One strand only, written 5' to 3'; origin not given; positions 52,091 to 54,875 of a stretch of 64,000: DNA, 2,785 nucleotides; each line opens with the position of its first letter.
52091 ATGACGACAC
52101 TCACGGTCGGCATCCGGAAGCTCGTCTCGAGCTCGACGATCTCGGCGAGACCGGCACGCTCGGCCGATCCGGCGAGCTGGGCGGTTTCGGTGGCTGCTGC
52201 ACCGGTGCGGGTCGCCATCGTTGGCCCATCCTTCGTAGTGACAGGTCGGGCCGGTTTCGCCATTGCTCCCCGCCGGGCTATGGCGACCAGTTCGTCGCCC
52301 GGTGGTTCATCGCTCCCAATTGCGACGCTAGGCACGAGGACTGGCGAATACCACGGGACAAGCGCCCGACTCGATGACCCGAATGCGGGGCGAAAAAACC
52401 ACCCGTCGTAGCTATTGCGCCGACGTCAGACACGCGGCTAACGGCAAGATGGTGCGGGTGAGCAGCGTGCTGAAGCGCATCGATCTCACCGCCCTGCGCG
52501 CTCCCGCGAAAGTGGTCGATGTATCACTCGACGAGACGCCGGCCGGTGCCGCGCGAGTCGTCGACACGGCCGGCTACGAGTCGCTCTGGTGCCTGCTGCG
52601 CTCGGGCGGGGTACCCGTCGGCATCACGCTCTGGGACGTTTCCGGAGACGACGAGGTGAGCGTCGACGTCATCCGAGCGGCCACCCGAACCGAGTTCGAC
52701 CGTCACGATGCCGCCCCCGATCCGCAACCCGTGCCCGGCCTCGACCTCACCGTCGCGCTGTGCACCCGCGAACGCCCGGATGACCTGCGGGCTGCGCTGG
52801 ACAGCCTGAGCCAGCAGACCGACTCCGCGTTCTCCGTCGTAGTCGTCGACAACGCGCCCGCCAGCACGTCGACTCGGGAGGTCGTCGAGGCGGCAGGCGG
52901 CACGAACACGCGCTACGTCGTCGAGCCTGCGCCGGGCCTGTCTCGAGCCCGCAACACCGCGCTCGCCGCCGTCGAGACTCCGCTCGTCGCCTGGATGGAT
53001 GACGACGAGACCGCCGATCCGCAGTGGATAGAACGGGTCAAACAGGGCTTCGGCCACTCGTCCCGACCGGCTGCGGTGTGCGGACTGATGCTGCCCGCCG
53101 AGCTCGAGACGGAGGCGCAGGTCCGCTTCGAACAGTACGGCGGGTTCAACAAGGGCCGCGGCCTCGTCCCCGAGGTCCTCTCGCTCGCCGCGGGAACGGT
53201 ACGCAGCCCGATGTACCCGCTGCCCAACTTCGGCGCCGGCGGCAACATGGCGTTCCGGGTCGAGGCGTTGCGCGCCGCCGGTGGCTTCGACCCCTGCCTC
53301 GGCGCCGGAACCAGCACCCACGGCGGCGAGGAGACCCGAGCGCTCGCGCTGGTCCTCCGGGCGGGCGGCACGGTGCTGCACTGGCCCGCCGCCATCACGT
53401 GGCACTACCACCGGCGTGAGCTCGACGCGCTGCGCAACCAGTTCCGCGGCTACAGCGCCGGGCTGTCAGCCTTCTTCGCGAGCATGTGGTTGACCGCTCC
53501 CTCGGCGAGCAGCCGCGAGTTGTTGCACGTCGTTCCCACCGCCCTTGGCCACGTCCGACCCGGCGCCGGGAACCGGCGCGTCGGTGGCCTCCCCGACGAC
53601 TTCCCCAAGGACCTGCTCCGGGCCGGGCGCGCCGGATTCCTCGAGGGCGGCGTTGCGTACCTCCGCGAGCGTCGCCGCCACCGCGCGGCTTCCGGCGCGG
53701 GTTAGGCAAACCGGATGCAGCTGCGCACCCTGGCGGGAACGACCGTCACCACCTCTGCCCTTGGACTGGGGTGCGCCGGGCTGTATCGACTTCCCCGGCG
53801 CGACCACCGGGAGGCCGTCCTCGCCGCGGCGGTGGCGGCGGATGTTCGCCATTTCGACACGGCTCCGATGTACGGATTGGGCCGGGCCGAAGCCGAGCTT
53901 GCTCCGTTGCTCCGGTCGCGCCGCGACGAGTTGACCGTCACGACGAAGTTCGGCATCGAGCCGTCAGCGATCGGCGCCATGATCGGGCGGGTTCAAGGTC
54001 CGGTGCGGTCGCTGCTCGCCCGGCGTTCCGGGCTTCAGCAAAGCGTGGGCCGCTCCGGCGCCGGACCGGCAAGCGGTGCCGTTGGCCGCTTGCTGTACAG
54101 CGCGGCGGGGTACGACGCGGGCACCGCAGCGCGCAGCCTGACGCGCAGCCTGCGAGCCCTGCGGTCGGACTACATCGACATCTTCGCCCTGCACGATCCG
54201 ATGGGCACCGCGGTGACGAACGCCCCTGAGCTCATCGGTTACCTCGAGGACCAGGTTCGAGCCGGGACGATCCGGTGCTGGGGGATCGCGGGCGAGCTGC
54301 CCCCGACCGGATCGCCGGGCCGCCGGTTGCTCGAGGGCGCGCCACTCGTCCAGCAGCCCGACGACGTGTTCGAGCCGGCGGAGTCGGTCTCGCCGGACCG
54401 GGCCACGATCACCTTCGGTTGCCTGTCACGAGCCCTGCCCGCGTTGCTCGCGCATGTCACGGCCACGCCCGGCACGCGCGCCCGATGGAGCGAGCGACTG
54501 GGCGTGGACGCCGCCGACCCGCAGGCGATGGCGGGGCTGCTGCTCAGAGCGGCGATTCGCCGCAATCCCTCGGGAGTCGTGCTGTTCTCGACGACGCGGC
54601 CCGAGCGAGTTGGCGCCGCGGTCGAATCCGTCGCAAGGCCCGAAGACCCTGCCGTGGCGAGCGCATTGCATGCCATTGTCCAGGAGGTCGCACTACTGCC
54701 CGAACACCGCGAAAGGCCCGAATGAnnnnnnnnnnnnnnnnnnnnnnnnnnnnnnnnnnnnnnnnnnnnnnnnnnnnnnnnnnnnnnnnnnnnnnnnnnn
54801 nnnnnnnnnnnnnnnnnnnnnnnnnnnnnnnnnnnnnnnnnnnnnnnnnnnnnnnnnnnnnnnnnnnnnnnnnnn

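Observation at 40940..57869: ~17 kb envelope-glycan biosynthesis cluster (4 GT2, flippase, two FemAB/CelD-like transferases, large membrane proteins, AKR, GMC oxidoreductase) interleaved with three paralogous secreted GH26-like hydrolases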

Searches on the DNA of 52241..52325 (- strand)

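Call 97: build_rna_model(alignment_id=A5, structure=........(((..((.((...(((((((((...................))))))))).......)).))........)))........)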
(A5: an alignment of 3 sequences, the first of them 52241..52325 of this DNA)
Model R1 built from alignment A5 (3 sequences, 89 columns); structure: as given.
model positions 86; base pairs 16; branch points 0; effective number of sequences 1.53; information 0.661 bits per position. Calibrated on 0.2 Mb of random sequence (short: E-values are rough).
structure used (alignment columns):
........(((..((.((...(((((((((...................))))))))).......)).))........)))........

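Call 99: search_with_rna_model(model_id=R1, sources=[window, L001, L002, L003, L004, L005, L006, L007, L008, L009, L010, L011, L012, L013, L014, L015, L016, L017, L018, L019, L020, L021, L022, L023, L024, L025, L026, L027, L028, L029, L030, L031, L032, L033, L034, L035, L036, L037, L038, L039, L040, L041, L042, L043, L044, L045, L046, L047, L048, L049, L050, L051, L052, L053, L054, L055, L056, L057, L058, L059, L060, L061, L062, L063, L064, L065, L066, L067, L068, L069, L070, L071, L072, L073, L074, L075, L076, L077, L078, L079, L080, L083, L084, L085, L086, L087, L088, L089, L090, L091, L092], max_evalue=1)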
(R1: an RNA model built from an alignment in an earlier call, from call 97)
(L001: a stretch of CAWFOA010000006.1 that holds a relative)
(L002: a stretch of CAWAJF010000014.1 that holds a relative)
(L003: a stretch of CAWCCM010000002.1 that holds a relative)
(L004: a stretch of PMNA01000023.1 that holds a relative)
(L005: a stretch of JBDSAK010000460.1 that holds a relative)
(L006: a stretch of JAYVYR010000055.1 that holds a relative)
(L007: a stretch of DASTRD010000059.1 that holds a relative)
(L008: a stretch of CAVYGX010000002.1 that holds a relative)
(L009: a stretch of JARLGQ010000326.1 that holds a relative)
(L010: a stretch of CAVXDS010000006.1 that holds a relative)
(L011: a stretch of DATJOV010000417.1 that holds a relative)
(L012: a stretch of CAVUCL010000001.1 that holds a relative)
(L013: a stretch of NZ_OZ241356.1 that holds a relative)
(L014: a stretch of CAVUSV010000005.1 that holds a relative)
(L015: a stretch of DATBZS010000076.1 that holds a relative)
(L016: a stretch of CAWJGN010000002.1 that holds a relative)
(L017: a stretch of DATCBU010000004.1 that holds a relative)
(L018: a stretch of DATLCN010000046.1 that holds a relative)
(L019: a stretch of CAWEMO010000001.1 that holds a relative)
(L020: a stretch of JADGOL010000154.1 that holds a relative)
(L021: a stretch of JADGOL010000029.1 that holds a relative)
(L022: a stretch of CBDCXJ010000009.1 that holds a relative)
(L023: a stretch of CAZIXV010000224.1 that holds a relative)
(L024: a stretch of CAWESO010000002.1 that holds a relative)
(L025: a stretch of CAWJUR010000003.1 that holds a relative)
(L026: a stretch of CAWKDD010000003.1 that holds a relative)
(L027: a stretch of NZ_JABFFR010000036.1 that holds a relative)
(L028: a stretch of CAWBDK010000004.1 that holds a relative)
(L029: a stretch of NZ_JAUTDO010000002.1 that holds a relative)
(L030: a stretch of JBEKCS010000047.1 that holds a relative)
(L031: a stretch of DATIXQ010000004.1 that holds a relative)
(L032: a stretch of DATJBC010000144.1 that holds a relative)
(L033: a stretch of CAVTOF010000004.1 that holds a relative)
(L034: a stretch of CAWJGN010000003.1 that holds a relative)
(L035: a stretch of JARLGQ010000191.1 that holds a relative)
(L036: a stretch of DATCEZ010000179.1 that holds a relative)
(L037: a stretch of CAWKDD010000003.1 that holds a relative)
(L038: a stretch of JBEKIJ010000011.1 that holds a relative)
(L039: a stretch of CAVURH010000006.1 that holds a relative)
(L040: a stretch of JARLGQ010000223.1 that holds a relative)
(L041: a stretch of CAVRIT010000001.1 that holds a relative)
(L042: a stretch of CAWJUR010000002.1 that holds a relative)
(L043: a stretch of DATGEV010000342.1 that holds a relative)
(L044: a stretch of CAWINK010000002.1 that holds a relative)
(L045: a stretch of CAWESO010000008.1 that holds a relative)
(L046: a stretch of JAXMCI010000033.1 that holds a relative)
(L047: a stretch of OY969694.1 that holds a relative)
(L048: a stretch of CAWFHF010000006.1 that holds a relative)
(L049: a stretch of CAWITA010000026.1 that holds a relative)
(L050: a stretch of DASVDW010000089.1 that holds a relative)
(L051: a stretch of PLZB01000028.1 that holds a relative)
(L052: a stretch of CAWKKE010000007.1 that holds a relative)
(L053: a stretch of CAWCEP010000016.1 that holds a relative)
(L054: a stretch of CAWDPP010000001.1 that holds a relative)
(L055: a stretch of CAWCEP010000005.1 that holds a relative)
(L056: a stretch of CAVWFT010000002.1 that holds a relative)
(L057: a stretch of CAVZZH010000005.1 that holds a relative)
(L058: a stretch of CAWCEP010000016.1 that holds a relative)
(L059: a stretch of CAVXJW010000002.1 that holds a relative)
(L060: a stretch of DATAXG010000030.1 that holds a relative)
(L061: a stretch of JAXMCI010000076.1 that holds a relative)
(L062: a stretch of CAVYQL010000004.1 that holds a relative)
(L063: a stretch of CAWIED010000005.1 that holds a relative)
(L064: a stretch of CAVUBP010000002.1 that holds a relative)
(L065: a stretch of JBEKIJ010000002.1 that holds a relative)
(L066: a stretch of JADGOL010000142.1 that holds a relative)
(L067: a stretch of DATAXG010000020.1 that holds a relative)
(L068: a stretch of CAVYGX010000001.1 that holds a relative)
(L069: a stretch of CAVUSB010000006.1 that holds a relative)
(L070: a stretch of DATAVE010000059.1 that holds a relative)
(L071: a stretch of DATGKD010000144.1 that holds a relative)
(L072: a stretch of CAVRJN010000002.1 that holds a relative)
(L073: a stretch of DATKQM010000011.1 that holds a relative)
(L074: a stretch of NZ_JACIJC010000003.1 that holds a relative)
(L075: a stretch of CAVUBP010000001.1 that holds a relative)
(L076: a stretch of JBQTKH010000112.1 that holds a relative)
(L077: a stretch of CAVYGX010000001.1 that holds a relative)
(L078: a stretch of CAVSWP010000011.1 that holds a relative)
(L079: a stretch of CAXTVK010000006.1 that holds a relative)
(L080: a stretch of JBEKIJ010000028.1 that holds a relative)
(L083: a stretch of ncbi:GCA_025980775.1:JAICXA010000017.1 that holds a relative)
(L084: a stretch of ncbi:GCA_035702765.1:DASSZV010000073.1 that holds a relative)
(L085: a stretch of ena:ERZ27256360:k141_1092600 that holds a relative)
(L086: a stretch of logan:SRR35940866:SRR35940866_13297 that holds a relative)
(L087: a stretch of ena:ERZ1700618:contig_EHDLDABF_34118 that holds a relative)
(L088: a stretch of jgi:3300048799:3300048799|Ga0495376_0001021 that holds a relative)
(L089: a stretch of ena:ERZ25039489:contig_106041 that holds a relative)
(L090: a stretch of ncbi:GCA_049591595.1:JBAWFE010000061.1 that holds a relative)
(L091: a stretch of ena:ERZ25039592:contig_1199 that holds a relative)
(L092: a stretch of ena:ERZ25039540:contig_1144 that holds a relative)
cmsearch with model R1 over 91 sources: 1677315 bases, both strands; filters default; matches with E-value up to 1: 6.
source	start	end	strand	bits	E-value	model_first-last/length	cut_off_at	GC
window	52241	52325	-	98.4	6.4e-22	1-86/86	no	0.66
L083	7958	8044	+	90.1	8.8e-20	1-86/86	no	0.6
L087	3751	3833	-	86.8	6.3e-19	1-86/86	no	0.71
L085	15533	15611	-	49.8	2.6e-09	1-86/86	no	0.66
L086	8670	8748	-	49.8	2.6e-09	1-86/86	no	0.66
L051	4982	5061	+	16.7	0.99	1-86/86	no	0.64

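Call 113: search_with_rna_model(model_id=R1, sources=[window, L083, L085, L087], max_evalue=0.001, make_alignment=true, show_alignments=4)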
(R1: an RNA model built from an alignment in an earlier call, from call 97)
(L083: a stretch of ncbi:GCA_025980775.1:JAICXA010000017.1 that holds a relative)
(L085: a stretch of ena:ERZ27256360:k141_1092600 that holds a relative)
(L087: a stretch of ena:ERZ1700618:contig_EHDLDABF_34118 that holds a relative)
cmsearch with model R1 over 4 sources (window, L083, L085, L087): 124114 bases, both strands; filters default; matches with E-value up to 0.001: 4.
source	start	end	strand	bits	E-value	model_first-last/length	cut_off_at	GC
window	52241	52325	-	98.4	4.7e-23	1-86/86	no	0.66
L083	7958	8044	+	90.1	6.5e-21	1-86/86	no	0.6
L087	3751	3833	-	86.8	4.7e-20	1-86/86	no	0.71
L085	15533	15611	-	49.8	1.9e-10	1-86/86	no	0.66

Alignment A7: 4 matches aligned to the model, 89 columns, each read 5' to 3' on its own strand. Consensus structure (alignment columns), stored with it:
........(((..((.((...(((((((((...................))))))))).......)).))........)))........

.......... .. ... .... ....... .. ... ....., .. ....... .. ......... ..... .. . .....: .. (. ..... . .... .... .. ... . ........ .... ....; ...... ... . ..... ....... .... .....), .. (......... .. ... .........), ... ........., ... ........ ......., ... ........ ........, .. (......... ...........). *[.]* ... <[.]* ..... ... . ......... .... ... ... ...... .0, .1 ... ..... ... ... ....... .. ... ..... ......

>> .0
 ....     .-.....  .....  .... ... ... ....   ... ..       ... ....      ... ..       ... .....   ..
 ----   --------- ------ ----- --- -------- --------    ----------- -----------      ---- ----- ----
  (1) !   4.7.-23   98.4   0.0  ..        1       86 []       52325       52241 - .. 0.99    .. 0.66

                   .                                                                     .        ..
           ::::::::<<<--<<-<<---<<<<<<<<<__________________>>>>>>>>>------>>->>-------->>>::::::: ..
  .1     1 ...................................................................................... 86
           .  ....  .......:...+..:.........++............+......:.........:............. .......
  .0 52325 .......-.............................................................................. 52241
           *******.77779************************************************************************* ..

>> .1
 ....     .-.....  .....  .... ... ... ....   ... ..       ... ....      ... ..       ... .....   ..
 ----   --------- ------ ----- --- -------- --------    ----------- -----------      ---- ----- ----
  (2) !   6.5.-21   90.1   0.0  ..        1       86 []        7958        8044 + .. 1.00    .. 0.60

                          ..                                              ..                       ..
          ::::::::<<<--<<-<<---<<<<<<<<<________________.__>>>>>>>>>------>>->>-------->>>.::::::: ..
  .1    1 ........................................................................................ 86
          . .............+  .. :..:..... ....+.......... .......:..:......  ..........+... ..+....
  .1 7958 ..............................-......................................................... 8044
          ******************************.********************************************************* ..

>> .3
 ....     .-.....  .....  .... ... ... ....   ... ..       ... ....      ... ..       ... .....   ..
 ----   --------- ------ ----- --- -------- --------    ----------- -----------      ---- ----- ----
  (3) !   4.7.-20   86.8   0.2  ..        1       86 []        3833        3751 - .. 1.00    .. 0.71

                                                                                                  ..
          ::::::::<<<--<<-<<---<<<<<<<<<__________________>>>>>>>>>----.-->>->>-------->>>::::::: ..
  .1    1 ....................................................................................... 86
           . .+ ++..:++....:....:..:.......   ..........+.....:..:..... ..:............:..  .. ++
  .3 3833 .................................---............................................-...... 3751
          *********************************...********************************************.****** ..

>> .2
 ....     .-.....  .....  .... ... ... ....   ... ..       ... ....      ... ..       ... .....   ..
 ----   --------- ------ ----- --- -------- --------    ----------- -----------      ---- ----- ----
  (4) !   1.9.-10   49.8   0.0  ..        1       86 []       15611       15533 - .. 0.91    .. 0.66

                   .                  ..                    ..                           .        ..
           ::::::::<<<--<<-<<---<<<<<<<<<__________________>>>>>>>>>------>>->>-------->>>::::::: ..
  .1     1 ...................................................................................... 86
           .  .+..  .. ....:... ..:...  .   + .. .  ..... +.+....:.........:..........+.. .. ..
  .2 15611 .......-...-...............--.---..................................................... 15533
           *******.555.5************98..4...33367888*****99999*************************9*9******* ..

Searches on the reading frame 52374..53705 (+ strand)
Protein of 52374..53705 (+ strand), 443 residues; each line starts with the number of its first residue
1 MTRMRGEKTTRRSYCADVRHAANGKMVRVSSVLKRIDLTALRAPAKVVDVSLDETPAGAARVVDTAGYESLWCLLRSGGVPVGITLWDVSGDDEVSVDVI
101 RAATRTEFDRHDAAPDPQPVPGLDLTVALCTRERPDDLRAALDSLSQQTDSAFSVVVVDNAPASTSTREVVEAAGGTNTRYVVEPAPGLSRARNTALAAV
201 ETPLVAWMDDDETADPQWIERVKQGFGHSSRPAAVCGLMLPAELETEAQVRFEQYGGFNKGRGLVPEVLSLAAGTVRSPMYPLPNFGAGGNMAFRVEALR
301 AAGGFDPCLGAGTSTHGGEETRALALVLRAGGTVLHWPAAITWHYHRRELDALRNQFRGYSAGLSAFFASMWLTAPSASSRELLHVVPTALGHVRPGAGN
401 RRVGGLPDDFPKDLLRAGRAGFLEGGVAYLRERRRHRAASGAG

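Call 6: search_protein_families(library=pfam, proteins=[window:52374-53705:+], max_evalue=0.01)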
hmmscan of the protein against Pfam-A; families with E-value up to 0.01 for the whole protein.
window:52374-53705:+ (443 aa): 4 families
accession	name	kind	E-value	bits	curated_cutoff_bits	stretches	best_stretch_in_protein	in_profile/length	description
PF00535.33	Glycos_transf_2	-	2.5e-17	63.8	23.3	1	127-228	2-105/168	Glycosyl transferase family 2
PF13641.12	Glyco_tranf_2_3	-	3e-10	40.9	27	1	125-356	3-223/230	Glycosyltransferase like family 2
PF13632.12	Glyco_trans_2_3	-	0.00082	19.7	27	1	285-383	70-163/198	Glycosyl transferase family group 2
PF13506.12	Glyco_transf_21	-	0.0012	18.8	21.7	1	195-307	24-122/174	Glycosyl transferase family 21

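Call 8: search_protein_families(library=ncbifam, proteins=[window:52374-53705:+], max_evalue=0.01)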
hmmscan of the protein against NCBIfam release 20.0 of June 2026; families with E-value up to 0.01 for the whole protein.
window:52374-53705:+ (443 aa): 11 families
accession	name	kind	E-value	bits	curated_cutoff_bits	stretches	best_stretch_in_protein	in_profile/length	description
TIGR03965.1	mycofact_glyco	equivalog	5e-17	61.9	280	1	105-363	55-299/467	mycofactocin biosynthesis glycosyltransferase MftF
NF038302.1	EPS_HpsE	equivalog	1.1e-15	57.4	300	1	123-254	1-138/307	hormogonium polysaccharide biosynthesis glycosyltransferase HpsE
NF041875.1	EPS_EpsD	equivalog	1.5e-14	54.2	370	1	125-348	1-210/325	exopolysaccharide biosynthesis glycosyltransferase EpsD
NF041394.1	GtaseAglG_Halo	equivalog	1e-12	48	440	1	126-344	4-215/304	glucosyl-dolichyl phosphate glucuronosyltransferase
TIGR04440.1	glyco_TIGR04440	domain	4.7e-06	26.5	70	1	125-235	2-115/215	TIGR00180 family glycosyltransferase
NF007482.0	PRK10073.1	equivalog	6.2e-06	25.4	423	1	135-221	18-105/334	glycosyltransferase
NF038299.1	EPS_HpsN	equivalog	2.1e-05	23.6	425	1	125-241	3-121/317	hormogonium polysaccharide biosynthesis glycosyltransferase HpsN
NF050113.1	gal_furan_GlfT1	equivalog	7.5e-05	22.2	330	1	129-183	5-57/290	galactofuranosyltransferase GlfT1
NF047683.1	TeichurnBiosyTuaG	equivalog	0.00026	20.7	400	1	138-221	21-106/252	teichuronic acid biosynthesis protein TuaG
NF041391.1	DPhHxTase_Halo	equivalog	0.0015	17.6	375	0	136-215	8-82/213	dolichyl-phosphate hexose transferase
NF050050.1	ProtGlycPglI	equivalog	0.0043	16.5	500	1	125-228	4-114/306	GalNAc(5)-diNAcBac-PP-undecaprenol beta-1,3-glucosyltransferase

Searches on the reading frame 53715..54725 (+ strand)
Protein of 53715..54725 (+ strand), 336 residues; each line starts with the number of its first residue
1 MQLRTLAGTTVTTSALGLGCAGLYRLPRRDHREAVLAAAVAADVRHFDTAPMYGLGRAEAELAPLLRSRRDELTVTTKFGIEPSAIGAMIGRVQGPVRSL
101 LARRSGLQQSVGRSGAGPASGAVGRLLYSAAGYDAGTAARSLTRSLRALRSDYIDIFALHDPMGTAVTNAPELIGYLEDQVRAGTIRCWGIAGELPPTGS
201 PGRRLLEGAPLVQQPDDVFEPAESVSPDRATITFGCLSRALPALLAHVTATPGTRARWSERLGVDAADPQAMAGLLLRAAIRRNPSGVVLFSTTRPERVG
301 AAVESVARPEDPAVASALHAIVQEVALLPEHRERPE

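Call 6: search_protein_families(library=pfam, proteins=[window:53715-54725:+], max_evalue=0.01)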
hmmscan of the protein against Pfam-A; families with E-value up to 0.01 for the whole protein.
window:53715-54725:+ (336 aa): 1 family
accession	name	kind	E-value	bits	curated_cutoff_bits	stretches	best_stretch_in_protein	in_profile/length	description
PF00248.27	Aldo_ket_red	-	2.4e-19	70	24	1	16-192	2-139/291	Aldo/keto reductase family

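Call 8: search_protein_families(library=ncbifam, proteins=[window:53715-54725:+], max_evalue=0.01)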
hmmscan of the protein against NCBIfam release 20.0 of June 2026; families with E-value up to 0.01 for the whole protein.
window:53715-54725:+ (336 aa): 6 families
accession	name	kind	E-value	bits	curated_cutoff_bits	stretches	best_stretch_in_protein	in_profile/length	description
NF049922.1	MethglyxlRedYdjG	equivalog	2.9e-05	23.2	550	0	35-93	41-100/326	NADH-dependent methylglyoxal reductase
NF008377.0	PRK11172.1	equivalog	6e-05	22.4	327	0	138-192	75-129/267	2,5-didehydrogluconate reductase DkgB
NF007695.0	PRK10376.1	subfamily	0.00021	20.5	280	1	18-83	27-93/290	oxidoreductase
TIGR01293.1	Kv_beta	subfamily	0.0012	18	365.4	1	1-78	1-82/319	voltage-dependent potassium channel subunit beta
NF007912.0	PRK10625.1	equivalog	0.0052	16.2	415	0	138-164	110-136/346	NADP(H)-dependent aldo-keto reductase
NF007388.0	PRK09912.1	subfamily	0.0089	14.9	448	0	27-82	40-101/346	L-glyceraldehyde 3-phosphate reductase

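Call 38: search_solved_structures(query=window:53715-54725:+, max_evalue=0.01)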
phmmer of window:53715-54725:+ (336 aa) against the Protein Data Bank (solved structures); distinct sequences matched with E-value up to 0.01: 34.
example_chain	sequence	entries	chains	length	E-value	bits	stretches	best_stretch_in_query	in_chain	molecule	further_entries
4xk2_A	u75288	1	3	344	6.2e-08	35.5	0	143-192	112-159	Aldo/keto reductase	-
7q58_A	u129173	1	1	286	2.1e-07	33.7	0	110-142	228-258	SAKe6BR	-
1ynp_A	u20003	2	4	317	7.9e-07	31.8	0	3-80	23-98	oxidoreductase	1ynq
4exa_A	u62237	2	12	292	1.2e-06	31.2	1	29-82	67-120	Putative uncharacterized protein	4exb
6ovq_A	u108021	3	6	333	1.2e-06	31.2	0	36-86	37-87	Putative Side chain reductase | MtmW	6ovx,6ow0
1pyf_A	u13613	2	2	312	2.3e-06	30.3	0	140-192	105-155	IolS protein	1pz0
3wcz_A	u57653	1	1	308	5.2e-06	29.2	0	141-192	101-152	Aldo-keto reductase 2E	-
4pmj_A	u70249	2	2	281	5.4e-06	29.1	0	134-192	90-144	Putative oxidoreductase | Aldo-keto reductase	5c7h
4xap_A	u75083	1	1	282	5.4e-06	29.1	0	134-192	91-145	Aldo-keto reductase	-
6cia_A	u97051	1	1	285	7.4e-06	28.6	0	135-192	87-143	Aldo/keto reductase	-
4wgh_A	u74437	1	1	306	9.3e-06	28.3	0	135-192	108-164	Aldehyde reductase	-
7ezi_A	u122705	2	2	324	1.3e-05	27.9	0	1-80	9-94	L-galactose dehydrogenase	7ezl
8scc_A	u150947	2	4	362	1.4e-05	27.8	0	2-80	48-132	L-galactose dehydrogenase | L-galactose dehydrogenase isoform X1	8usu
5dan_A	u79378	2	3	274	1.5e-05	27.6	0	139-193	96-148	2,5-diketo-D-gluconic acid reductase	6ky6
6kik_A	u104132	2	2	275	1.5e-05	27.6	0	139-193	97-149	Oxidoreductase, aldo/keto reductase family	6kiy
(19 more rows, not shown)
